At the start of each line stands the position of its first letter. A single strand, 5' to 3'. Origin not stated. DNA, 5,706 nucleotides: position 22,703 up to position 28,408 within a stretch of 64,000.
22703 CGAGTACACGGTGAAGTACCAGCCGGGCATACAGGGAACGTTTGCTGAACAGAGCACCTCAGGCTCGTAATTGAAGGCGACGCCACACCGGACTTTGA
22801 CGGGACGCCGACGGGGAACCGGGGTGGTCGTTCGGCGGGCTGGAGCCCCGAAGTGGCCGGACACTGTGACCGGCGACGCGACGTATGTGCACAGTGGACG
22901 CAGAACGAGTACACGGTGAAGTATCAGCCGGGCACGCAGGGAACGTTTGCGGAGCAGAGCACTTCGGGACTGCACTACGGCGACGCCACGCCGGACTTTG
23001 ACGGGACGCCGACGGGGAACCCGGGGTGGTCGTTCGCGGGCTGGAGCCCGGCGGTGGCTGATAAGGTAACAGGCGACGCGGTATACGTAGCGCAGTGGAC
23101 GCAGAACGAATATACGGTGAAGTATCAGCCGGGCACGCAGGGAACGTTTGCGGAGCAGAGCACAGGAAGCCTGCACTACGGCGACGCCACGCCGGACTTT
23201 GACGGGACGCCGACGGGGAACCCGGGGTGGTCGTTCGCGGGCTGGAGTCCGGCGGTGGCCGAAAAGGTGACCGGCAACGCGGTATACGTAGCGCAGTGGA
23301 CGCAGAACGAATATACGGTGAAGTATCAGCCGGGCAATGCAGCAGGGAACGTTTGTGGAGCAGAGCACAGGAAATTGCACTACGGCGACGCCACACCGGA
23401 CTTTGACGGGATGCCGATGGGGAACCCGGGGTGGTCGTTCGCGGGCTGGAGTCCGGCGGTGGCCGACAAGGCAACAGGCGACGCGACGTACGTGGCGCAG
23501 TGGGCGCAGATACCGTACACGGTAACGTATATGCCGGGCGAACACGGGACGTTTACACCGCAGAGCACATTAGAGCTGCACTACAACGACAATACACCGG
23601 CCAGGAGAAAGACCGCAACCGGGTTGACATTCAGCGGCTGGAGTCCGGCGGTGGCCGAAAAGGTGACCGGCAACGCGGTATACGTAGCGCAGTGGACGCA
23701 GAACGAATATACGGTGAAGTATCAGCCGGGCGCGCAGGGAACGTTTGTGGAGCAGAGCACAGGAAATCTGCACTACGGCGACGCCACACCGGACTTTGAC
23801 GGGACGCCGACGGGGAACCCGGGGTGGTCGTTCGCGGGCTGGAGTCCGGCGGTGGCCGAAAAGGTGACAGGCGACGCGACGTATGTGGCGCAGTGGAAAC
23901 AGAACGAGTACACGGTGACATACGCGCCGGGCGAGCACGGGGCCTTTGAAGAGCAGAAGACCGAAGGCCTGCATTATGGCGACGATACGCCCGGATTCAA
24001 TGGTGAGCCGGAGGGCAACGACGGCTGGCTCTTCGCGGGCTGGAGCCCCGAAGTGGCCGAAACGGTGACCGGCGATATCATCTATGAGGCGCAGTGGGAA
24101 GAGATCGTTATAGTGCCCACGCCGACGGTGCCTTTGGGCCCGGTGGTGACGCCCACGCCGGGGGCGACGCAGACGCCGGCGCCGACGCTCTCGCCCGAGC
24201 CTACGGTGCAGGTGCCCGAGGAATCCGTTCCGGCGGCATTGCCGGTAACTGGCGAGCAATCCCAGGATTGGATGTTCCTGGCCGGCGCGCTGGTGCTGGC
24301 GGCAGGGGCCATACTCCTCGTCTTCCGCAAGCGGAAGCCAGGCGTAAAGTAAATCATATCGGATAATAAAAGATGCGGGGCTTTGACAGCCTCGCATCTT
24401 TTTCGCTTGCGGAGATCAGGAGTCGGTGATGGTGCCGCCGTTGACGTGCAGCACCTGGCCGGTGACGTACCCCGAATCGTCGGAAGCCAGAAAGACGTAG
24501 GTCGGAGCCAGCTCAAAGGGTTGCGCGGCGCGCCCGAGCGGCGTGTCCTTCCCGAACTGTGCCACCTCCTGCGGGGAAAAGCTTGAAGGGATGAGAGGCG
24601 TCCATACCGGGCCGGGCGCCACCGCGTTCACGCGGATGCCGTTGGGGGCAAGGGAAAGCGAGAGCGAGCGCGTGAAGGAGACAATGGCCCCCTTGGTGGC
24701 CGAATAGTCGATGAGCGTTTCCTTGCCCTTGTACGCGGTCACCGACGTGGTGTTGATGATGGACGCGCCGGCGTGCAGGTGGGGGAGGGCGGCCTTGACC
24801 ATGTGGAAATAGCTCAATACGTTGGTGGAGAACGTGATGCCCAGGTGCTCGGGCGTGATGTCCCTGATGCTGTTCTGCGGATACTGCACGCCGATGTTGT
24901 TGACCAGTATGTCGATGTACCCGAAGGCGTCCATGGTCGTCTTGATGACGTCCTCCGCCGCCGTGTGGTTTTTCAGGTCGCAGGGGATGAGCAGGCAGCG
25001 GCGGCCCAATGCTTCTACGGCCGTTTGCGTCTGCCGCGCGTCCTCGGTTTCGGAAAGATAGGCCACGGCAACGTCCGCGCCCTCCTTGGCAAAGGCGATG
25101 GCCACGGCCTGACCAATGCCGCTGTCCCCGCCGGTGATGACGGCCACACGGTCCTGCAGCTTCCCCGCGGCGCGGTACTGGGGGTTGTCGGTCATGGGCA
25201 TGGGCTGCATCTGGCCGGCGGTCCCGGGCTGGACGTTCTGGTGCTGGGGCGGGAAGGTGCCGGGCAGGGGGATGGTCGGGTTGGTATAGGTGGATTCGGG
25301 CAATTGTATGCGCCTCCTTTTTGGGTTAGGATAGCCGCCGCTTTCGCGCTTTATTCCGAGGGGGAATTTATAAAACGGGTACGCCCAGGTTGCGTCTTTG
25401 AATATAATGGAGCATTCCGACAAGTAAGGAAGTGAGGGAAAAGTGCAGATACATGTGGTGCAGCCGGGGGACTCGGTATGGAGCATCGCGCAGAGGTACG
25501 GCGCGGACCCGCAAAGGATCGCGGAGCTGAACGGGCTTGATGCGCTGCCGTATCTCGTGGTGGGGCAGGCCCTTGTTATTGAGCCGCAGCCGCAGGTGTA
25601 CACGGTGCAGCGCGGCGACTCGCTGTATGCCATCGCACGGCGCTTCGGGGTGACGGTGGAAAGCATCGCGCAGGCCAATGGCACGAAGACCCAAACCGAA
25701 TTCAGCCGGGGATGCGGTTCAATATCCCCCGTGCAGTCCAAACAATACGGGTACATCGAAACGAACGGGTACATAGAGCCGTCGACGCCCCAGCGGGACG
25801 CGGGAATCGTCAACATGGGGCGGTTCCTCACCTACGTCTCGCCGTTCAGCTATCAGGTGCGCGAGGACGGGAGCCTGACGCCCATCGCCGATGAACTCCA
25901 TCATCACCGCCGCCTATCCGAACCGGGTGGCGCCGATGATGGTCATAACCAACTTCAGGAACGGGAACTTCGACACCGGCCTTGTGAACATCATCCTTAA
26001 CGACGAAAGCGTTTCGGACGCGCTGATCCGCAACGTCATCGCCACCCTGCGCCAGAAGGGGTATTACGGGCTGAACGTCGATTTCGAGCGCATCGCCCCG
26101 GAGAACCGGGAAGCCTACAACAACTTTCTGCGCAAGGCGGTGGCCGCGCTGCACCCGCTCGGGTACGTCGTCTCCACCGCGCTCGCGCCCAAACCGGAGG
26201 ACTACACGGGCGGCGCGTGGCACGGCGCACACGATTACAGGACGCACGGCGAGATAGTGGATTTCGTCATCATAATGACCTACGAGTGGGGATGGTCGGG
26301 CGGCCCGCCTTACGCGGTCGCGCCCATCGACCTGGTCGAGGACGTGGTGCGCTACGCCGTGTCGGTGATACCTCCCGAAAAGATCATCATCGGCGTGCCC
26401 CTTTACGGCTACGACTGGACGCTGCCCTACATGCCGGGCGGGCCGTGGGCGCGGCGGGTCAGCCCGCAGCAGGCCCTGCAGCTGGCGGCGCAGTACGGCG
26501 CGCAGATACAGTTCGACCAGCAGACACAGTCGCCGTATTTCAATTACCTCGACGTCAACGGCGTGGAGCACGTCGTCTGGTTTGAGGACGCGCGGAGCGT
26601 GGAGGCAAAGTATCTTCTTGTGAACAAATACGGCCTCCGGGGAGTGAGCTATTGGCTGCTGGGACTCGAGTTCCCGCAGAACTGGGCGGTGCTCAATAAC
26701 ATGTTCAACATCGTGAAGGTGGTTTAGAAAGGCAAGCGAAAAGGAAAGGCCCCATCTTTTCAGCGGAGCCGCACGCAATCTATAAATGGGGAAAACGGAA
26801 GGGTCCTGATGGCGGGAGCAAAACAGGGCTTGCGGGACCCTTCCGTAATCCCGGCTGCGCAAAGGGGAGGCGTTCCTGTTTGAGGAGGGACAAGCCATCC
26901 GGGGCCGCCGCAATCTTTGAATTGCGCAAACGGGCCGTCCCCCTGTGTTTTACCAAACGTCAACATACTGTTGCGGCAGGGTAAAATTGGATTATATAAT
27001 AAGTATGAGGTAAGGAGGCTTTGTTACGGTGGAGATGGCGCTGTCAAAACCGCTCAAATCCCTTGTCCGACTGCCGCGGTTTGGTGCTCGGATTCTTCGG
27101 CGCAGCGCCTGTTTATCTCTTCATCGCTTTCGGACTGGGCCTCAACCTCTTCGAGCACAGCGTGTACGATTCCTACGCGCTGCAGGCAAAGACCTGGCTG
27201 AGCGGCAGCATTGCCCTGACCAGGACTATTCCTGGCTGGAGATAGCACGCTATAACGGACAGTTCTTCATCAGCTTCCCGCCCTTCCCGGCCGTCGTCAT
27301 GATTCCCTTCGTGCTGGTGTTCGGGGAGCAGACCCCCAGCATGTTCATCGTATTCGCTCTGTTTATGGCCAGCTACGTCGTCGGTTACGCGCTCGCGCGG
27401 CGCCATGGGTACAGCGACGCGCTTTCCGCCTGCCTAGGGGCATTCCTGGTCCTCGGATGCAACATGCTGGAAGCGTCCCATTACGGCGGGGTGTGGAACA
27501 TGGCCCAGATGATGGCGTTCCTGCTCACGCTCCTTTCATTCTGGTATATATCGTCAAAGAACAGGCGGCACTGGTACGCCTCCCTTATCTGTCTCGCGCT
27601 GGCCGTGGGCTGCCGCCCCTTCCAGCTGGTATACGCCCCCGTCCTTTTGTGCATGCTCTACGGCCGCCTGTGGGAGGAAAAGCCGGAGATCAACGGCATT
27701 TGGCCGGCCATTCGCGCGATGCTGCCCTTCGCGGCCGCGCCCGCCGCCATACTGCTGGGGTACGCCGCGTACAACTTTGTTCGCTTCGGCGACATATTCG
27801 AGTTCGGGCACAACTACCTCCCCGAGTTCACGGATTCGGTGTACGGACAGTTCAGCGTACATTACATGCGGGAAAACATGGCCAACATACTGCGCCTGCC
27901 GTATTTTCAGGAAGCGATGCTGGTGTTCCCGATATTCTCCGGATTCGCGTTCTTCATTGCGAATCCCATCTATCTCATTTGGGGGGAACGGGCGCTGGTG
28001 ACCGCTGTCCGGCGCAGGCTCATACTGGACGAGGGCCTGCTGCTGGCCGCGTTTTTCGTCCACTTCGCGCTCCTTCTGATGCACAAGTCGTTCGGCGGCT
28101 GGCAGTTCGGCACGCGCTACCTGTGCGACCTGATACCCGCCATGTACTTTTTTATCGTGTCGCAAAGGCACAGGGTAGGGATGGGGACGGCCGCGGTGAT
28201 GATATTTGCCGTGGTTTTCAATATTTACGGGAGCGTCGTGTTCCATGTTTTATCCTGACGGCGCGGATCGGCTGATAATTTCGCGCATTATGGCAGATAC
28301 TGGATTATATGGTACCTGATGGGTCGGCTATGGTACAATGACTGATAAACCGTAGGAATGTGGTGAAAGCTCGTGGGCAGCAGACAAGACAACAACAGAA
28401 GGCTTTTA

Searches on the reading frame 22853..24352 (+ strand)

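Call 11: search_protein_families(library=pfam, proteins=[window:22853-24352:+])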
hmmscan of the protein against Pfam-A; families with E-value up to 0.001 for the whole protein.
window:22853-24352:+ (499 aa): 2 families
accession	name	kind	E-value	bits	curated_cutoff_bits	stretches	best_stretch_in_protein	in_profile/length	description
PF18998.6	Flg_new_2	-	9e-06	26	23.6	0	286-335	1-45/73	Divergent InlB B-repeat domain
PF00746.26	Gram_pos_anchor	-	3.3e-05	24.2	20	1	458-495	4-40/43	LPXTG cell wall anchor motif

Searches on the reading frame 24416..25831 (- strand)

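Call 11: search_protein_families(library=pfam, proteins=[window:24416-25831:-])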
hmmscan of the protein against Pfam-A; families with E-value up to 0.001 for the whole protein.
window:24416-25831:- (471 aa): 4 families
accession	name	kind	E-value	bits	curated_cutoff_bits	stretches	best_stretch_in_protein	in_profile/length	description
PF13561.12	adh_short_C2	-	3.8e-62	210.4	27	1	236-466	5-234/236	Enoyl-(Acyl carrier protein) reductase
PF00106.31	adh_short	-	4.6e-47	160.5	26.6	1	228-416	1-189/195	short chain dehydrogenase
PF08659.16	KR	-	5.8e-07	30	22.6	1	231-388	4-161/180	KR domain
PF23441.1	SDR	-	2.7e-06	27.4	27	1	222-418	2-203/258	SDR-like rossmann domain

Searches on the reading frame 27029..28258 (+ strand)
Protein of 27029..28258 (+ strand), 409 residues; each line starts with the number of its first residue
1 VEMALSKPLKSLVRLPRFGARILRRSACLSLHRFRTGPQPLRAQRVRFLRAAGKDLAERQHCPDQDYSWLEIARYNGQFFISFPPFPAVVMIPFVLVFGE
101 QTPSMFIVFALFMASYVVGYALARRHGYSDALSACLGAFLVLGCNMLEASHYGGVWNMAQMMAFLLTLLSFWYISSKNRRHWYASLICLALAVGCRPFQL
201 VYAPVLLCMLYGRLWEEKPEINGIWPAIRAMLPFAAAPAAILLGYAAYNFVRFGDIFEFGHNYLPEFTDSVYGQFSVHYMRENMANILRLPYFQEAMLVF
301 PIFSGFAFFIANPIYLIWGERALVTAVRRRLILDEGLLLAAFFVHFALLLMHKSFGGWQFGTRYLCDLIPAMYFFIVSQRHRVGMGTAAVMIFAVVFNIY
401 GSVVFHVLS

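Call 50: search_protein_families(library=pfam, proteins=[window:27029-28258:+])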
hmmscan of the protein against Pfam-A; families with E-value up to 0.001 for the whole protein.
window:27029-28258:+ (409 aa): 1 family
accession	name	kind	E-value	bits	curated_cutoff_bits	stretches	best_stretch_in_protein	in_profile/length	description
PF13231.12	PMT_2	-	0.00075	20.2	26.1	1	84-212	3-132/160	Dolichyl-phosphate-mannose-protein mannosyltransferase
